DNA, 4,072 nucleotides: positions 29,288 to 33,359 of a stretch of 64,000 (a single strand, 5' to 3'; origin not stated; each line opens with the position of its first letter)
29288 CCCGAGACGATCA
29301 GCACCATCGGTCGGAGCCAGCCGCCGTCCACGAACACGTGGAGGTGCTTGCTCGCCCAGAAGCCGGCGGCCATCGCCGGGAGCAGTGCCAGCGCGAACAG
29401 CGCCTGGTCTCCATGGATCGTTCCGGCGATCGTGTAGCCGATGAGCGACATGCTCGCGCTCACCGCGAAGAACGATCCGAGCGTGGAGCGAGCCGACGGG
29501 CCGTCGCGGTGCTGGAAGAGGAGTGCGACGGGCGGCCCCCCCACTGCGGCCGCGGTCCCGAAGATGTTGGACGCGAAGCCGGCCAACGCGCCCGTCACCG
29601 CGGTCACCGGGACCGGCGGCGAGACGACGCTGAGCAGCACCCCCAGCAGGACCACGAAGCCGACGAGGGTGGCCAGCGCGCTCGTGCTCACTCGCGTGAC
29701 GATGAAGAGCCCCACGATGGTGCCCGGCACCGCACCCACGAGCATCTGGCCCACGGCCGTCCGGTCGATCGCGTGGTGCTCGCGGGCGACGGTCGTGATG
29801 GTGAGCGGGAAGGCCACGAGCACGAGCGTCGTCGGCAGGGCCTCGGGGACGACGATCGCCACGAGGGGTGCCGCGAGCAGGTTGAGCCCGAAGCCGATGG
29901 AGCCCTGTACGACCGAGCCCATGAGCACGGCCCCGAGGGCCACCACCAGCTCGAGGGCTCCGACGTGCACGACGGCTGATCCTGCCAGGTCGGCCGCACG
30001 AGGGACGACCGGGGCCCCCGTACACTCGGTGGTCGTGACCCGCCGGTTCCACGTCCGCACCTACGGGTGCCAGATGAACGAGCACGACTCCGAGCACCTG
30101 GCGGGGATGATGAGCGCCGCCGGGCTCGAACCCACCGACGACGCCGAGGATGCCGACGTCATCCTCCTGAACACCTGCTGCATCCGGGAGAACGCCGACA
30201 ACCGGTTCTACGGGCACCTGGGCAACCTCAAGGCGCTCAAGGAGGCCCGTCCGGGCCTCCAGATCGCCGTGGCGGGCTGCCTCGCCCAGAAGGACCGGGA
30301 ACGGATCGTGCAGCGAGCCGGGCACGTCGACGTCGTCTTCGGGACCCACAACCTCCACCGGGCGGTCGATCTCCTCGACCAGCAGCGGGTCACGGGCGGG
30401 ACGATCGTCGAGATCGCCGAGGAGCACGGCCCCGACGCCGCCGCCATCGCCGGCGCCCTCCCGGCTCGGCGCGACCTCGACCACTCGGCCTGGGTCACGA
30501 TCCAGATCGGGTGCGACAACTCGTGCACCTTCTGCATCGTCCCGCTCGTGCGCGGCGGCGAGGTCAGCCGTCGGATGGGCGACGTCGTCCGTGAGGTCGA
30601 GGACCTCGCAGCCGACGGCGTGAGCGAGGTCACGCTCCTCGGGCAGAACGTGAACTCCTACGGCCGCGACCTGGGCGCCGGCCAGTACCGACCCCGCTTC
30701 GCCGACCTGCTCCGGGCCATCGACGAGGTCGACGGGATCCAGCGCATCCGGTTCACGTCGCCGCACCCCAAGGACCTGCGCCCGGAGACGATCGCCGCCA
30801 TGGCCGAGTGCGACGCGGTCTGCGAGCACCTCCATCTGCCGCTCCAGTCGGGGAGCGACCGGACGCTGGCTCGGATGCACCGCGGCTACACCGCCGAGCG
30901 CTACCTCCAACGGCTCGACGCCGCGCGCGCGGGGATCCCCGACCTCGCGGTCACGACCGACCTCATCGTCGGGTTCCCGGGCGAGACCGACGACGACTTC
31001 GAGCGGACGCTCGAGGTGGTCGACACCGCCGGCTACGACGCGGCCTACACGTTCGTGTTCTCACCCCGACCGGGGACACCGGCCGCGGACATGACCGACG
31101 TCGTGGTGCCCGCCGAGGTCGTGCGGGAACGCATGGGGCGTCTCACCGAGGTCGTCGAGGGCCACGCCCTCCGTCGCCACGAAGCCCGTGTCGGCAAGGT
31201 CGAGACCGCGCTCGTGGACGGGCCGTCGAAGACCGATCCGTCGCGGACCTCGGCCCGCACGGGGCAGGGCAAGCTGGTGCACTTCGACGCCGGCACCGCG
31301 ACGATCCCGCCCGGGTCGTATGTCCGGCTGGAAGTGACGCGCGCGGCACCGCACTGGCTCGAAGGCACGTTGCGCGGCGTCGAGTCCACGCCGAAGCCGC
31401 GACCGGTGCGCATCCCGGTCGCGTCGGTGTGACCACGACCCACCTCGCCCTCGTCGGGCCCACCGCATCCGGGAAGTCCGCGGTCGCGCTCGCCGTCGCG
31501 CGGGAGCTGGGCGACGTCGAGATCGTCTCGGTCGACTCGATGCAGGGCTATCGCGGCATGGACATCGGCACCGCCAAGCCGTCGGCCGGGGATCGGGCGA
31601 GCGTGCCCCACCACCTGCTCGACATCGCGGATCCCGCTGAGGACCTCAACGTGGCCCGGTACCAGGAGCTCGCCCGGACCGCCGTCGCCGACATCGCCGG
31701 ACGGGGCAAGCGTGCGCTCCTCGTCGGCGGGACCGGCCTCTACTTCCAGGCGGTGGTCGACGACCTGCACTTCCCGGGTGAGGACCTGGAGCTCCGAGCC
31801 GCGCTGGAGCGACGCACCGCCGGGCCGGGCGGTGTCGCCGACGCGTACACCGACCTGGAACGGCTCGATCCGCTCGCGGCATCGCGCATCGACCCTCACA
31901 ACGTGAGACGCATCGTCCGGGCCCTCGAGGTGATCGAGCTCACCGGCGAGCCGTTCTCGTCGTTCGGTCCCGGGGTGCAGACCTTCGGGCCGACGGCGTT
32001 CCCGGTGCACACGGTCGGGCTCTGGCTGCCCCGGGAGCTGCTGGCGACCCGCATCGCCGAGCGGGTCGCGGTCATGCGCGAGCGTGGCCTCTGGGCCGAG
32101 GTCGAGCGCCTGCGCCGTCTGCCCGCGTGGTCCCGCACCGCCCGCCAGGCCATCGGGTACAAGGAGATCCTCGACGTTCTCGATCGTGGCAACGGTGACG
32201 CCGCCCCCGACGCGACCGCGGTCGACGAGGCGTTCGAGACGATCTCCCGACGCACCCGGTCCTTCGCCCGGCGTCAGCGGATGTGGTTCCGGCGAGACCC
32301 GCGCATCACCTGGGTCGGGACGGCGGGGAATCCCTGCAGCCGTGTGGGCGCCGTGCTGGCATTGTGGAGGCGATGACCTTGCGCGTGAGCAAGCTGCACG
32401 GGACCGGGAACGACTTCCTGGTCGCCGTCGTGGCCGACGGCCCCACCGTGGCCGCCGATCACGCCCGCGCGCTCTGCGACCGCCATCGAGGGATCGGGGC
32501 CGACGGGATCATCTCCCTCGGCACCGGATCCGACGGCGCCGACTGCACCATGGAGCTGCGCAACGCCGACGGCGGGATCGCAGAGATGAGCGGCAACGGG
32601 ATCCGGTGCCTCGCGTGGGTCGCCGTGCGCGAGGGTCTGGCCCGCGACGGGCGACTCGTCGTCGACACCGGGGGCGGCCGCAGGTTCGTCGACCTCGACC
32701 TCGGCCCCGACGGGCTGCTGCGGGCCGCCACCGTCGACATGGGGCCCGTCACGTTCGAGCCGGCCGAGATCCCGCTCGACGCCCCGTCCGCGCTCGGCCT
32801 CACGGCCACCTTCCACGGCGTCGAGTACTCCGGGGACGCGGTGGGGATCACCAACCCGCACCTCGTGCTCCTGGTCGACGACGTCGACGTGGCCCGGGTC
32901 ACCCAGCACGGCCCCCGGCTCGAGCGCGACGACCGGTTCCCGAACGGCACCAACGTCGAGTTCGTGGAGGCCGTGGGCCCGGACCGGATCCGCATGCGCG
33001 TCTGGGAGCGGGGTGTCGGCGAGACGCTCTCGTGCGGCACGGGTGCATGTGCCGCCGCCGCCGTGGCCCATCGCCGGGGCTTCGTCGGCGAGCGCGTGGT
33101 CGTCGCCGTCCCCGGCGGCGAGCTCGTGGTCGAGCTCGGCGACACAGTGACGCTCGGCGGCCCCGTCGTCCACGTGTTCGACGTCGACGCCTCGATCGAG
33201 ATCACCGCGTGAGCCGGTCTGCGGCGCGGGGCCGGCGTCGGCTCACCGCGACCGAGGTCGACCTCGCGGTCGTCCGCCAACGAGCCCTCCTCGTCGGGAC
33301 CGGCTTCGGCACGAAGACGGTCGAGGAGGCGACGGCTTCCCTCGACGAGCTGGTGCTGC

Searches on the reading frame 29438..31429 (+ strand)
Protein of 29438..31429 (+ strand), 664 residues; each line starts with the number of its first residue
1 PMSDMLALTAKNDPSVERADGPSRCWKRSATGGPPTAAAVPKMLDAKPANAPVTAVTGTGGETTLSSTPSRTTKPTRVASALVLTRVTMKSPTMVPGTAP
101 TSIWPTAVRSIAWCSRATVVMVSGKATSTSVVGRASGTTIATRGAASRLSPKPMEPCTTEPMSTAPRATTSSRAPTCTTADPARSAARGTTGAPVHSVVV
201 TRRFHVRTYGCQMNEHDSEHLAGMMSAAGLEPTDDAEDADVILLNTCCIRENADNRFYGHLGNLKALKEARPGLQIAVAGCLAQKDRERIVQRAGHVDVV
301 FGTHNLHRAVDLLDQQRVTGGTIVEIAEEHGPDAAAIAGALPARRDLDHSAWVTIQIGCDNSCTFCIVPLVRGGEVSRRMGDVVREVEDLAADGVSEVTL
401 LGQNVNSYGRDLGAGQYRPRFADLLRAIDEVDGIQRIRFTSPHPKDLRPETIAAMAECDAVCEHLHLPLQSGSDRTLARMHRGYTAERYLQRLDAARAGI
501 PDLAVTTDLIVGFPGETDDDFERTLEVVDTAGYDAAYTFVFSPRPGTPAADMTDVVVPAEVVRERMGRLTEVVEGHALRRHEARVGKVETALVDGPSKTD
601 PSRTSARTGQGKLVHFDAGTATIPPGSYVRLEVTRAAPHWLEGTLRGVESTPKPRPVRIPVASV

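Call 18: search_protein_families(library=pfam, proteins=[window:29438-31429:+], max_evalue=0.00001)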
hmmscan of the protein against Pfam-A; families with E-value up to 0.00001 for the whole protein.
window:29438-31429:+ (664 aa): 2 families
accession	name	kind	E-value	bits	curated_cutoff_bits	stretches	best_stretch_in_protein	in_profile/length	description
PF00919.26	UPF0004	-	7.2e-31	106.6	27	1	203-302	1-98/98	Uncharacterized protein family UPF0004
PF04055.27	Radical_SAM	-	1.5e-28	100.4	29.5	1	354-526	2-164/166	Radical SAM superfamily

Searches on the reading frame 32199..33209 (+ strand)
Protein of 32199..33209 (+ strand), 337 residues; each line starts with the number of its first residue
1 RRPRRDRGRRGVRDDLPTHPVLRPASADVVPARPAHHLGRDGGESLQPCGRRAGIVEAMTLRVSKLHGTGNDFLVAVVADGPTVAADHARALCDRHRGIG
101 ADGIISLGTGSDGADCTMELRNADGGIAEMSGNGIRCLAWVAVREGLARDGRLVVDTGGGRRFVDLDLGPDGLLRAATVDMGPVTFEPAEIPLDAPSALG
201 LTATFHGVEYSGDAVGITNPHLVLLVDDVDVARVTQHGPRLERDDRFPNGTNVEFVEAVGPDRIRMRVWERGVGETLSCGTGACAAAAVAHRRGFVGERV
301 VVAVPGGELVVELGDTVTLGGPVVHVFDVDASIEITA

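Call 18: search_protein_families(library=pfam, proteins=[window:32199-33209:+], max_evalue=0.00001)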
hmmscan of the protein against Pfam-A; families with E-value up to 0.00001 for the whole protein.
window:32199-33209:+ (337 aa): 1 family
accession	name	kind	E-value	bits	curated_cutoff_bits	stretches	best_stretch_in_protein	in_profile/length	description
PF01678.24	DAP_epimerase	-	5.7e-50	168.9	34.7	2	215-315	3-106/121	Diaminopimelate epimerase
